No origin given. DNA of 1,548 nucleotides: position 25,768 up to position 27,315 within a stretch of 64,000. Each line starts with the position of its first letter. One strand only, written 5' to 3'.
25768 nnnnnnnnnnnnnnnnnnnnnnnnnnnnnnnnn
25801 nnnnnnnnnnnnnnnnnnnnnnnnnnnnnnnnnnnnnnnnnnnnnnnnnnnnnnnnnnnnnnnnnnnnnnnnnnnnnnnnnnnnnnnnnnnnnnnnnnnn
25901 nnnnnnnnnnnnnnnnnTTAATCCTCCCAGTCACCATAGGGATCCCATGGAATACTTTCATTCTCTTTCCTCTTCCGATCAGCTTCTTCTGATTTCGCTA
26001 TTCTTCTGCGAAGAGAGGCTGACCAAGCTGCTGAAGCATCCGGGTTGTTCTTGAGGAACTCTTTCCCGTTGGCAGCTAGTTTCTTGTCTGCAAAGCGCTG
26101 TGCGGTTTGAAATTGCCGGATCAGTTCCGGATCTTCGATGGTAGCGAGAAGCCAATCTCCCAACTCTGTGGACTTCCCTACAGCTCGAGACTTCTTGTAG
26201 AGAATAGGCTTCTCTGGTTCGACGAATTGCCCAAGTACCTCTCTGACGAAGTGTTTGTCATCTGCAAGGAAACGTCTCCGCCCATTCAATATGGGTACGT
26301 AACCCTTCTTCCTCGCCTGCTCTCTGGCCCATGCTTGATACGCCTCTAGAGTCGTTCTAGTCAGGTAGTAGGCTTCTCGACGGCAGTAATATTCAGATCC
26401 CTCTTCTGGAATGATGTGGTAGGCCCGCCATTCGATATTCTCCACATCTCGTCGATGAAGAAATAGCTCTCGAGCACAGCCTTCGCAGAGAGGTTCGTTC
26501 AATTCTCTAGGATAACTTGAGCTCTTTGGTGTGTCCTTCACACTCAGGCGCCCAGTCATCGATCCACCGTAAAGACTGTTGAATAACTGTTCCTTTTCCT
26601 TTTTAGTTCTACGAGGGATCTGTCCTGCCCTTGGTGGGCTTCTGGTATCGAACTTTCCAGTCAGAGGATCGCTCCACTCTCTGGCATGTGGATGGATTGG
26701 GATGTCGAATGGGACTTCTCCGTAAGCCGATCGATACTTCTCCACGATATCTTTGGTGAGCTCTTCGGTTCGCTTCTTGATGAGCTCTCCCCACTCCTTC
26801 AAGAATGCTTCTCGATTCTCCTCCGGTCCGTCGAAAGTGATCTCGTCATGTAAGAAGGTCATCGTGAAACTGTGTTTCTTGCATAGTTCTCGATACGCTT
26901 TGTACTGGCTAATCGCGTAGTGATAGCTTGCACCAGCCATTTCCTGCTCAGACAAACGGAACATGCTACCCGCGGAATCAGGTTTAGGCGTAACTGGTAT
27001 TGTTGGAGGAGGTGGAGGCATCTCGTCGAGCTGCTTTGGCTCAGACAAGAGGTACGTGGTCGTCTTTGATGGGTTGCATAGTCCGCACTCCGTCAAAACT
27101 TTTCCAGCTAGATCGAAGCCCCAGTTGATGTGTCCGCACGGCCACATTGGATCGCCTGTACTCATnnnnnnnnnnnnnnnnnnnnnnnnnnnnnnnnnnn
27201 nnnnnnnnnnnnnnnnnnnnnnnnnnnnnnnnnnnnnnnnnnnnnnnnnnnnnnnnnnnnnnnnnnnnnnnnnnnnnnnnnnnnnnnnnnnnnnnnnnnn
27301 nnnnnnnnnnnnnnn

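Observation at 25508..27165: Family-A DNA polymerase-like segments present but scrambled and frameshifted across three ORFs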

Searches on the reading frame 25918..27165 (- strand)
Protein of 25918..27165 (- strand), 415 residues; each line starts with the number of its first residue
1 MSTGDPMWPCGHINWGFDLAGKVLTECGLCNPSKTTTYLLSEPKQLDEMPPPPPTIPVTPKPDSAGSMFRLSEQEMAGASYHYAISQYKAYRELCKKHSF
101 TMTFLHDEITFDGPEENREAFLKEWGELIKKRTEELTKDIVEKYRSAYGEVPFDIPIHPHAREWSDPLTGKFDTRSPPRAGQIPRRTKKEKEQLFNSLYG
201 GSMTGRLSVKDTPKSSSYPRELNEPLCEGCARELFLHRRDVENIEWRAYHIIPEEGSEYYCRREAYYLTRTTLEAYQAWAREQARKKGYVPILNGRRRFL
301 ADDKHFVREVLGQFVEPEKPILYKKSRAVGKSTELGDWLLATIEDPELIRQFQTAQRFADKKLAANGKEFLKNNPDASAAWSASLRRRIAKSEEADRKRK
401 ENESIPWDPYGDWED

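Call 3: search_protein_families(library=pfam, proteins=[window:25918-27165:-], max_evalue=1)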
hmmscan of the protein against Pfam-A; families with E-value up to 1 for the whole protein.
window:25918-27165:- (415 aa): 2 families
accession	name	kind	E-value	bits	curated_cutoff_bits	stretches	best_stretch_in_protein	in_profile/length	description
PF00476.26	DNA_pol_A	-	0.0061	16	34.3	0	264-302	242-280/381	DNA polymerase family A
PF14584.11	DUF4446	-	0.31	11.5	27.4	1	72-108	71-107/150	Protein of unknown function (DUF4446)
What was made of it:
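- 26251..26388 (-): Post-motif-B linker-like segment (residues 260-305, .........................). Present only in the window's lineage. Pfam PF00476 profile 242-280, E=0.006 (call 3).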

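Call 4: search_protein_families(library=phrogs, proteins=[window:25918-27165:-], max_evalue=1)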
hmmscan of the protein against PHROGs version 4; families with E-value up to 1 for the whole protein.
window:25918-27165:- (415 aa): 3 families
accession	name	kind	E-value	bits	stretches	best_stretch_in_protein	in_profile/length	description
phrog_5995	-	DNA, RNA and nucleotide metabolism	0.00032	21.3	1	264-302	29-67/236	DNA polymerase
phrog_17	-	DNA, RNA and nucleotide metabolism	0.018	14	1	277-318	1108-1142/1445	DNA polymerase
phrog_2825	-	DNA, RNA and nucleotide metabolism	0.22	11.7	1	92-131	180-219/336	polymerase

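Call 9: search_dna_similar(query=window:25918-27165:-, collection=phages, mode=protein, max_rows=30, max_evalue=0.01)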
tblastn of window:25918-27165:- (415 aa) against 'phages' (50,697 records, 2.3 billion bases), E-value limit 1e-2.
No match.

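Call 10: find_homologous_proteins(query=window:25918-27165:-, max_evalue=0.001)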
Query window:25918-27165:- (415 aa): 4 proteins with E <= 0.001 among 4596 candidates.
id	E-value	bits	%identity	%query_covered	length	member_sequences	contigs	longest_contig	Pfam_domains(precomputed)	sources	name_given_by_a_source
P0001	2.0e-288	974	100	100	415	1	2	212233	-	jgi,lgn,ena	-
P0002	1.5e-50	191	35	100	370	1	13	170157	-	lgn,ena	-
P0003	3.4e-43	166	34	79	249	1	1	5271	-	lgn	-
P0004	3.7e-32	130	47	32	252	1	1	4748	-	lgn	-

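Call 11: find_encoding_contigs(protein=P0002, flank=8000, max_places=4)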
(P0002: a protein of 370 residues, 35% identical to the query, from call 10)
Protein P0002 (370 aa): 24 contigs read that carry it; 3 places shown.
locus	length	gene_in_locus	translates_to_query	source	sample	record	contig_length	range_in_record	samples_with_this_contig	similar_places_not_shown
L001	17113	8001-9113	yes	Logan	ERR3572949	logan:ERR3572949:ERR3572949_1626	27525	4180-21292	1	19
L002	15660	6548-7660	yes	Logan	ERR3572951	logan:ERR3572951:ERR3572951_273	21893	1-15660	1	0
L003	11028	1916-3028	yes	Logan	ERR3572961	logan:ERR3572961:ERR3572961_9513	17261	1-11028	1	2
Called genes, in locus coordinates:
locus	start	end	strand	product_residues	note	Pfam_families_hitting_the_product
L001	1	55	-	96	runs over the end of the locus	-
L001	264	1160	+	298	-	PF01510:Amidase_2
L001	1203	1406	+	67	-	-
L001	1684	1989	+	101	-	-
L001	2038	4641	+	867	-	PF17795:Vault_3 (weak), PF11978:MVP_shoulder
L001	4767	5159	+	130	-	-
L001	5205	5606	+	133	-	-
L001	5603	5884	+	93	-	-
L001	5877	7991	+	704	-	PF02518:HATPase_c, PF00204:DNA_gyraseB, PF01751:Toprim, PF21249:GyrB_hook, PF00986:DNA_gyraseB_C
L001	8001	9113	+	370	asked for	-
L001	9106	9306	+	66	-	-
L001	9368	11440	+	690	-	PF00004:AAA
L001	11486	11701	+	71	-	-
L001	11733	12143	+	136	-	-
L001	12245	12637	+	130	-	PF00072:Response_reg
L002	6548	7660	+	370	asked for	-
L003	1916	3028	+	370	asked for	-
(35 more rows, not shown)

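Call 12: find_encoding_contigs(protein=P0001, flank=8000, max_places=3)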
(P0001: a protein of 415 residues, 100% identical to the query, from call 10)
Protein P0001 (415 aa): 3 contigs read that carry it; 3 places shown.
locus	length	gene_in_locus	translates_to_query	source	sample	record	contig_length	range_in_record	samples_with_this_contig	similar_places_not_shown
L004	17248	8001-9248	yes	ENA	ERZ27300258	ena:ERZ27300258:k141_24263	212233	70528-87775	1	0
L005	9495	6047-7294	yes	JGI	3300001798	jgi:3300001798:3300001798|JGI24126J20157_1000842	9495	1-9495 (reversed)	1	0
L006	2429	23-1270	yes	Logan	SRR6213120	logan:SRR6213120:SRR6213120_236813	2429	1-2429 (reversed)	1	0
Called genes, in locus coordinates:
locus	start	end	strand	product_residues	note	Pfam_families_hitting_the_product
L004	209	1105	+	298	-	PF01510:Amidase_2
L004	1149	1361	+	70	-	-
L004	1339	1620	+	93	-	-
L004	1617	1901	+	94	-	-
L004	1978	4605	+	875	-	PF17795:Vault_3 (weak), PF11978:MVP_shoulder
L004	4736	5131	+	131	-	-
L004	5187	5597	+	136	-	-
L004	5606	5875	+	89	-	-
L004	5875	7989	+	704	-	PF02518:HATPase_c, PF00204:DNA_gyraseB, PF01751:Toprim, PF21249:GyrB_hook, PF00986:DNA_gyraseB_C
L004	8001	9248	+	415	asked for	-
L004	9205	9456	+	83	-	-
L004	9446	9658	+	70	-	-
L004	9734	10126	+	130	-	PF00072:Response_reg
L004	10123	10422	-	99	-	-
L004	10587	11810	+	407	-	-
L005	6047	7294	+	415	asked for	-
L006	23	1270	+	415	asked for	-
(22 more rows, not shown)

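Call 18: search_solved_structures(query=window:25918-27165:-, max_evalue=10, show_alignments=3)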
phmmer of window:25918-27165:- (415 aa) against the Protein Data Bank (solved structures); distinct sequences matched with E-value up to 10: 28.
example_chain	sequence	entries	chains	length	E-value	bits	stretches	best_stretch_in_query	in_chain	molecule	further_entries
4n56_A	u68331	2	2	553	0.016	17.4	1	251-309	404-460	DNA polymerase I, thermostable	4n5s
1bgx_T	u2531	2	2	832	0.058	15.6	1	251-309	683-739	TAQ DNA POLYMERASE | PROTEIN (TAQ POLYMERASE)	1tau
1taq_A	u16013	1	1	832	0.059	15.5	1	251-309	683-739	TAQ DNA POLYMERASE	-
4xiu_A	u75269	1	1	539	0.11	14.6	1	251-309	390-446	DNA polymerase I, thermostable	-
1qss_A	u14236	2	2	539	0.14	14.3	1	251-309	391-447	DNA POLYMERASE I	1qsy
5w6k_A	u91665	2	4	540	0.14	14.3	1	251-309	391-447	DNA polymerase I, thermostable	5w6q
6fbc_A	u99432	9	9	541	0.14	14.3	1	251-309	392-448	DNA polymerase I, thermostable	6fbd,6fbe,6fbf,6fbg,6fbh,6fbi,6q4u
1qtm_A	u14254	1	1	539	0.14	14.3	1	251-309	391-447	DNA POLYMERASE I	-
1jxe_A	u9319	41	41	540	0.14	14.3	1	251-309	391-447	TAQ DNA POLYMERASE I | PROTEIN (LARGE FRAGMENT OF DNA POLYMERASE I) | DNA polymerase I, thermostable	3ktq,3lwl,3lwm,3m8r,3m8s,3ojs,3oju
4ktq_A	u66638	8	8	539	0.15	14.2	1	251-309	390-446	PROTEIN (LARGE FRAGMENT OF DNA POLYMERASE I) | DNA polymerase I, thermostable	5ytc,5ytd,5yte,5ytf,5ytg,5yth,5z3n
5o7t_A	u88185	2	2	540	0.15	14.2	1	251-309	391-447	DNA polymerase I, thermostable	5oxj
3po4_A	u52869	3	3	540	0.15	14.2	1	251-309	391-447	DNA polymerase I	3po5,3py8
4bwj_A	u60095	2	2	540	0.15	14.2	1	251-310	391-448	DNA POLYMERASE I, THERMOSTABLE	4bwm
2ktq_A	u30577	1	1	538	0.15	14.2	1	251-309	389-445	PROTEIN (LARGE FRAGMENT OF DNA POLYMERASE I)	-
8xk9_A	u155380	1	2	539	0.19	13.9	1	251-310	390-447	DNA polymerase I, thermostable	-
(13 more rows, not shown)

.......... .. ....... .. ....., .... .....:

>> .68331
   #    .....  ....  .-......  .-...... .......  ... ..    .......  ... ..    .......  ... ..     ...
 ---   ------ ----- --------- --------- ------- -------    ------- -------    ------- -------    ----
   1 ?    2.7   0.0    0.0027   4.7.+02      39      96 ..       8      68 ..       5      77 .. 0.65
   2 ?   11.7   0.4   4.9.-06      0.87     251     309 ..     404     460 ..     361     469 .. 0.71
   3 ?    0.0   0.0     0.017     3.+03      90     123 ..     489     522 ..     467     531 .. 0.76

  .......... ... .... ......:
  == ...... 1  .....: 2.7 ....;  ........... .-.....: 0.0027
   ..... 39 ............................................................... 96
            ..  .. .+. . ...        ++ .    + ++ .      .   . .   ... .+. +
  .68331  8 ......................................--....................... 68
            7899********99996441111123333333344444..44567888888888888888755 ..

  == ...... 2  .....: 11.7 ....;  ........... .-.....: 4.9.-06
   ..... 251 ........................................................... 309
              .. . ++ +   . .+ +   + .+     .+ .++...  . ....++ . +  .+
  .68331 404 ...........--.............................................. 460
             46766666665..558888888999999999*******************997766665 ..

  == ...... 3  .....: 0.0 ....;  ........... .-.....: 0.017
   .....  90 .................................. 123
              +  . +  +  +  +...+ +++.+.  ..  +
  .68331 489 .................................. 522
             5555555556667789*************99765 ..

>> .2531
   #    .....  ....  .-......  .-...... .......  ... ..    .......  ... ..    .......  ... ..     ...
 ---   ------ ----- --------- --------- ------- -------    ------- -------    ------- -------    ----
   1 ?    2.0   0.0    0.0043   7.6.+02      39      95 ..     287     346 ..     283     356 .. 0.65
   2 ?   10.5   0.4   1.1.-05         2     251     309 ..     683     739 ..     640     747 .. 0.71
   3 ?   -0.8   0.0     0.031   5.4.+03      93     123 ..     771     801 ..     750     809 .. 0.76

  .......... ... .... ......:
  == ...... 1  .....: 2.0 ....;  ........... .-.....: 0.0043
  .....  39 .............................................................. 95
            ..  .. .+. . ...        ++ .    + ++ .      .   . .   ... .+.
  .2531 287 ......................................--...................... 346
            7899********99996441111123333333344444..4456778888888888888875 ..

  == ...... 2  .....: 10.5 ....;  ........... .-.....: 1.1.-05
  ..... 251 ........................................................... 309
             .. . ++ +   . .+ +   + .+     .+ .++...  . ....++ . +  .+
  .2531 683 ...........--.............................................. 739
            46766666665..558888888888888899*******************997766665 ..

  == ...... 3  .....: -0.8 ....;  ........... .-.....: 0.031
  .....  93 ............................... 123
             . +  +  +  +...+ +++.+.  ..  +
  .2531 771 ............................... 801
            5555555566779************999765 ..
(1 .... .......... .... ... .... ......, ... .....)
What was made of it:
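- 26251..26388 (-): Taq residues 683-739 (call 18).
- The single-sequence search against PDB hits Taq at E=0.016 (call 18).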

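Call 23: search_protein_representatives(alignment_id=A2)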
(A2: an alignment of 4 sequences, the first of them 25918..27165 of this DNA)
Query: 4 sequences, 357 profile positions. Proteins with E-value up to 0.001 (for the whole library): 14; up to 1e-10: 11; up to 1e-30: 7. The best 14 are listed.
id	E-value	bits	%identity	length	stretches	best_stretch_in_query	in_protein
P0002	1.5e-175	600.1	-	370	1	1-357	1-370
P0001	2.0e-174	596.4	-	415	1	1-357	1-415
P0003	3.6e-105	368.6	-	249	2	56-251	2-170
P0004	1.2e-96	340.6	-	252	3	62-239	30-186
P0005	2.9e-44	168.3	-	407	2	170-357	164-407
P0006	2.9e-44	168.3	-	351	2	161-354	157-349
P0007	2.3e-42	162.0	-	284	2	7-184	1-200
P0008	1.2e-22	97.2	-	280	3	1-118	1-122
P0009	1.4e-14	70.6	-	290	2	255-357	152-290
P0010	6.0e-12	61.9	-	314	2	7-114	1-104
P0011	1.3e-11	60.9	-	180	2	262-355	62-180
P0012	1.0e-09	54.6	-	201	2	309-354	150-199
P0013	3.7e-08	49.5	-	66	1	297-357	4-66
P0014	7.3e-04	35.4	-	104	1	193-242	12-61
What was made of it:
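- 25918..27165 (-): ORF1, 415 aa. PolA-derived, zinc-module-bearing protein that follows gyrB. Calls 10 and 23 (family of only 14 clusters).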

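Call 26: find_homologous_proteins(query=A3, max_evalue=0.001)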
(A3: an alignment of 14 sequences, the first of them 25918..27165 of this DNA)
Query A3 (14 sequences) (415 aa, profile of the alignment): 5 proteins with E <= 0.001 among 6668 candidates.
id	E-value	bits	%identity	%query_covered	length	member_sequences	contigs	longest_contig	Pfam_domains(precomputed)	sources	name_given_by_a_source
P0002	1.1e-88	316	35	100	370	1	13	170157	-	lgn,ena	-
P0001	3.9e-88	314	100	100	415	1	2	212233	-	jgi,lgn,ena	-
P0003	8.6e-76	273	34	79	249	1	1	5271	-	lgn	-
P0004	7.4e-71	257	47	32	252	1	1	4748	-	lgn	-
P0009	4.4e-48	183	30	19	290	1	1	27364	-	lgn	-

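Call 28: find_encoding_contigs(protein=P0009, flank=10000, max_places=2)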
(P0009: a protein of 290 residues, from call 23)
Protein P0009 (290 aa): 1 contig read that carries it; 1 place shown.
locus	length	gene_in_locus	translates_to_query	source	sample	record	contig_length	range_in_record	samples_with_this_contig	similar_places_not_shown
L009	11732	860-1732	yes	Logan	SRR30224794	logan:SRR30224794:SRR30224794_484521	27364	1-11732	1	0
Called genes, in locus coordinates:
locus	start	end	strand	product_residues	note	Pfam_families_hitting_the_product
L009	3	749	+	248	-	?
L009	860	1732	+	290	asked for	-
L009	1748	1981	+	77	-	-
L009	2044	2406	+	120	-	PF00072:Response_reg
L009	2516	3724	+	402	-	-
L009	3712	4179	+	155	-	-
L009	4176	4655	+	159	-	PF01503:PRA-PH, PF03819:MazG (weak)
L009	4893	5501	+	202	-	-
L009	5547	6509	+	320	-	PF07728:AAA_5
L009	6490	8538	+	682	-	-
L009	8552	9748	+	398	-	-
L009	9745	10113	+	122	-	-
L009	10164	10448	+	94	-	-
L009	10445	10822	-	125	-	-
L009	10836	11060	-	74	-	-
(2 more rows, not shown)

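Call 29: find_encoding_contigs(protein=P0003, flank=10000, max_places=2)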
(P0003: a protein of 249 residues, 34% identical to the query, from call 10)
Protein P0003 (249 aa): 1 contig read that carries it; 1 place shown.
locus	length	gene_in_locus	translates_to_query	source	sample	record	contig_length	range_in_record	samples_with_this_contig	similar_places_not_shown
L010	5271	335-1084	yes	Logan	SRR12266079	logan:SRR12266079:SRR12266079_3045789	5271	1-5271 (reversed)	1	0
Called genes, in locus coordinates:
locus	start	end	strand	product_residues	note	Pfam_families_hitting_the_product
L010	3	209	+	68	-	?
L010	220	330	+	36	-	-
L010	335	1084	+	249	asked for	-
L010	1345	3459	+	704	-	PF00004:AAA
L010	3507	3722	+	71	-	-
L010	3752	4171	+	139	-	-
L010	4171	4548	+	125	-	-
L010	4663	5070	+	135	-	PF00072:Response_reg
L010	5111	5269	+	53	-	?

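Call 30: find_encoding_contigs(protein=P0004, flank=10000, max_places=2)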
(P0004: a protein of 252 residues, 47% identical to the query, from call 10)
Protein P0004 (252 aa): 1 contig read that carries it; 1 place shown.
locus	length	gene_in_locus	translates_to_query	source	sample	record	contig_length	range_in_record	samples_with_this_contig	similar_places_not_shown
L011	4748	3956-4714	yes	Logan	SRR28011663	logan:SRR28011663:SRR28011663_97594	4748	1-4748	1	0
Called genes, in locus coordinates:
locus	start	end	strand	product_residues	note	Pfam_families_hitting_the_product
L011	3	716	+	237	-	?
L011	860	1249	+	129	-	-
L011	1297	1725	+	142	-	-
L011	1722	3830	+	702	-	PF02518:HATPase_c, PF00204:DNA_gyraseB, PF01751:Toprim, PF21249:GyrB_hook, PF00986:DNA_gyraseB_C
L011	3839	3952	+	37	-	-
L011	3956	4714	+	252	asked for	-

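Call 36: search_solved_structures(query=A3, max_evalue=10, show_alignments=2)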
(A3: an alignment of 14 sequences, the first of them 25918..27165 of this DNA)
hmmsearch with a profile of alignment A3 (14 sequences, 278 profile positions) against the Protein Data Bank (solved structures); distinct sequences matched with E-value up to 10: 63 (the best 60 are shown).
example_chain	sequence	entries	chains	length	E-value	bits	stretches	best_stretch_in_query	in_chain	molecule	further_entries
2y1i_A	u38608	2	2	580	0.019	17.9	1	108-238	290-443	DNA POLYMERASE I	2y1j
6ur9_A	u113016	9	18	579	0.032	17.2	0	108-238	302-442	DNA polymerase I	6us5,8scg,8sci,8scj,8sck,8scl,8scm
2hvh_A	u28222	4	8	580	0.032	17.2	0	108-238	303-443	DNA Polymerase I | DNA polymerase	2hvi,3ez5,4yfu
2hhw_A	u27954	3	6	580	0.032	17.2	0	108-238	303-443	DNA Polymerase I | DNA polymerase I, large fragment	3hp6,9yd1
3eyz_A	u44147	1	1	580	0.033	17.2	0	108-238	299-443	DNA polymerase I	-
3pv8_A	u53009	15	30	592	0.034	17.1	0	108-238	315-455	DNA polymerase I | DNA polymerase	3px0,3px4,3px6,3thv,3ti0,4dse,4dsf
3hpo_A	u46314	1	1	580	0.036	17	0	108-238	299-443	DNA polymerase I, large fragment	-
8sco_A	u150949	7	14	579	0.037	17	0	108-238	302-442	DNA polymerase I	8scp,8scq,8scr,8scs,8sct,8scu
2bdp_A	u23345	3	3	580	0.038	17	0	108-238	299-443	PROTEIN (DNA POLYMERASE I)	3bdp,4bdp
9yd2_A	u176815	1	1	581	0.038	17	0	108-238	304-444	DNA polymerase I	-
4dsj_A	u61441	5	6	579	0.038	17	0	108-238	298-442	DNA polymerase | DNA polymerase I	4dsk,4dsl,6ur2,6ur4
1lv5_A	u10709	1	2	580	0.038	17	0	108-238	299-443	DNA POLYMERASE I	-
2hhq_A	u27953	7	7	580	0.038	17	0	108-238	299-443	DNA polymerase I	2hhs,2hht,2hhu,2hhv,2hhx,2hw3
1l3s_A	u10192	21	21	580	0.038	17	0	108-238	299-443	DNA Polymerase I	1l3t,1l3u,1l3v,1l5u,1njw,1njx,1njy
4o0i_A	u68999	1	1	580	0.038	17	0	108-238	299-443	DNA polymerase I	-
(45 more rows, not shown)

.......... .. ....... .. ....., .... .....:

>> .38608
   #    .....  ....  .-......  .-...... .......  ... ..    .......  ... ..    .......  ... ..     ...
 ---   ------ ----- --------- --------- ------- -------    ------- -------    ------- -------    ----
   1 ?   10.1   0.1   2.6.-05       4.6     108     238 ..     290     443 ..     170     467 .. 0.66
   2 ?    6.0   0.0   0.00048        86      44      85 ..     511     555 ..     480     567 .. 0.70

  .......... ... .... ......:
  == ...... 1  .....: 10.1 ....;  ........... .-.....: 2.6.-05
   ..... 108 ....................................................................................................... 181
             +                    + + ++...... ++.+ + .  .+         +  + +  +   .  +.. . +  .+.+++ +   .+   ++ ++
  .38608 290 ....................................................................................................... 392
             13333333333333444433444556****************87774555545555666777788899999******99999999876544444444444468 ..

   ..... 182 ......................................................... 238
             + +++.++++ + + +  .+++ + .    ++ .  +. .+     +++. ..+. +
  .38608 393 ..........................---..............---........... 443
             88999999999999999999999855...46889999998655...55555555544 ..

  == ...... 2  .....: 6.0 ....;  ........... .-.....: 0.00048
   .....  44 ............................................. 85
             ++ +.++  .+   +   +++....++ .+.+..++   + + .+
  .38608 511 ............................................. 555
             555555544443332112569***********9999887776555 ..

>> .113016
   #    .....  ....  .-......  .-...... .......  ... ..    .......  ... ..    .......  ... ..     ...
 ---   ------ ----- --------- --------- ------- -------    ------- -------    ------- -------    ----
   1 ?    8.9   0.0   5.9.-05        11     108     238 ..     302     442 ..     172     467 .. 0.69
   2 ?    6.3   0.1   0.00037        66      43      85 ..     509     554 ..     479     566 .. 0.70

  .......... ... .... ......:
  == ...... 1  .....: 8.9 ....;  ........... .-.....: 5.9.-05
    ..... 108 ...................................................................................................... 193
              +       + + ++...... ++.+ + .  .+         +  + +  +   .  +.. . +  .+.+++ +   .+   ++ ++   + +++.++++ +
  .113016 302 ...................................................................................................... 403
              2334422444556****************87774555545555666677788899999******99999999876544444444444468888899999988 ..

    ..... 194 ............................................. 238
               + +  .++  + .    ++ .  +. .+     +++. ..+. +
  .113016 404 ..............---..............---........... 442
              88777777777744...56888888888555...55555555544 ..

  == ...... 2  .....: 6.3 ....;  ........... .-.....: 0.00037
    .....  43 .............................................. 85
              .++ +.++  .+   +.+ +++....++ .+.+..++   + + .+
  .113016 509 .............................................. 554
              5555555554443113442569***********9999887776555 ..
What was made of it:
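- It aligns TGRLSS/motif A and, separately, motif C in swapped order (call 36).
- Tried and rejected: ORF1's CCHC module as motif A. HMMER aligned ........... with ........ (call 36).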
